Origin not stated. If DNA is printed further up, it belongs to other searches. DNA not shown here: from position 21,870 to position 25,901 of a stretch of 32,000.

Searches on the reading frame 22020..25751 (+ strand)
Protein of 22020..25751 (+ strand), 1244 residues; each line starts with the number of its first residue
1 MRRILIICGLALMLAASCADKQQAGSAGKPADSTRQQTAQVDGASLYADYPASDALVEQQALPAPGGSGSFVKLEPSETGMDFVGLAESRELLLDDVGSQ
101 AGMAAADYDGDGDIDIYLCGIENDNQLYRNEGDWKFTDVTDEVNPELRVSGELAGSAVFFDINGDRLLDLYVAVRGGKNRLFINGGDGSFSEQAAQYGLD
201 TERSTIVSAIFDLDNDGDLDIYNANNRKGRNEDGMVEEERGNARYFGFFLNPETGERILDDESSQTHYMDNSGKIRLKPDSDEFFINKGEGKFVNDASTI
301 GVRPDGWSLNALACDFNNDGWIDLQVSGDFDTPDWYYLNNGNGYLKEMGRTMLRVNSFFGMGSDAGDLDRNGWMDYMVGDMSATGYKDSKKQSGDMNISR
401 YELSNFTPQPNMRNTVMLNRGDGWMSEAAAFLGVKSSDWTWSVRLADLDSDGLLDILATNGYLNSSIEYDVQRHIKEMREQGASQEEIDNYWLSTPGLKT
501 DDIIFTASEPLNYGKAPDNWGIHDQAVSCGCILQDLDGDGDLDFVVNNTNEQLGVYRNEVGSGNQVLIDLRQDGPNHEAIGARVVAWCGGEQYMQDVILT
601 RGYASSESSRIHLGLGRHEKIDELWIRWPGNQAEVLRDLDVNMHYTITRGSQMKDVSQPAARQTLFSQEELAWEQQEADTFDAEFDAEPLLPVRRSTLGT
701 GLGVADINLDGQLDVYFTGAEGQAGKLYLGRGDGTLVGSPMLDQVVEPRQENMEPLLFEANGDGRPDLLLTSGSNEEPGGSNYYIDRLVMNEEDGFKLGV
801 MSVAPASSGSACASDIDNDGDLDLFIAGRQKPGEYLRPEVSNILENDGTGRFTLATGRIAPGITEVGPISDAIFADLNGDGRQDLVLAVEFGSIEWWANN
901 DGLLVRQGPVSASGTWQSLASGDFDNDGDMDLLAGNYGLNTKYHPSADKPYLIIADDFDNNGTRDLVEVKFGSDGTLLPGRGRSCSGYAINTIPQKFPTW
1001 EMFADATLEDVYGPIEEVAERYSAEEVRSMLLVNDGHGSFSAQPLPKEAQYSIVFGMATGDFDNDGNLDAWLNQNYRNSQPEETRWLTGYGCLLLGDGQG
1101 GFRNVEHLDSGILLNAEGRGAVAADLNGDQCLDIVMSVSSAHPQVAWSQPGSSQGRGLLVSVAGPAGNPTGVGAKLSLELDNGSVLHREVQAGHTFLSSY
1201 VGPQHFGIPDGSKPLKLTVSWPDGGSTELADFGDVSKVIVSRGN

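Call 6: search_protein_families(library=pfam, proteins=[window:22020-25751:+], max_evalue=0.01)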
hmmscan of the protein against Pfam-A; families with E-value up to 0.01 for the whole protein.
window:22020-25751:+ (1244 aa): 5 families
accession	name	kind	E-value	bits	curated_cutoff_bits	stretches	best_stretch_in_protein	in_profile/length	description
PF13517.12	FG-GAP_3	-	3.9e-77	255.2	26.9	12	876-933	1-60/61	FG-GAP-like repeat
PF07593.17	UnbV_ASPIC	-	1e-27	96.2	23.4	2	579-645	1-67/68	ASPIC and UnbV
PF01839.29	FG-GAP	-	1.6e-21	76.2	22.1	1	916-938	2-24/37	FG-GAP repeat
PF12256.14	TcdB_toxin_midN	-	4.1e-05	23.4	24.8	0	442-482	29-70/181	Insecticide toxin TcdB middle/N-terminal region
PF16743.10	PliI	-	0.00041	20.5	27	0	866-890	56-80/123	Periplasmic lysozyme inhibitor of I-type lysozyme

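Call 27: search_protein_families(library=ncbifam, proteins=[window:22020-25751:+], max_evalue=1)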
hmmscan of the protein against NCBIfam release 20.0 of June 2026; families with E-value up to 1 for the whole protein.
window:22020-25751:+ (1244 aa): 3 families
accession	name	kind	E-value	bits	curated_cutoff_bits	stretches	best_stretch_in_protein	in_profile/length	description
NF001838.0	PRK00561.1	equivalog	0.061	12.7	265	1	171-226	27-75/259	NAD(+) kinase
NF000157.1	fusid_est_FusH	equivalog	0.17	10.5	999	1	95-197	255-355/520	fusidic acid esterase FusH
NF004758.0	PRK06087.1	equivalog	0.23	9.8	736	1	237-290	385-442/548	medium-chain fatty-acid--CoA ligase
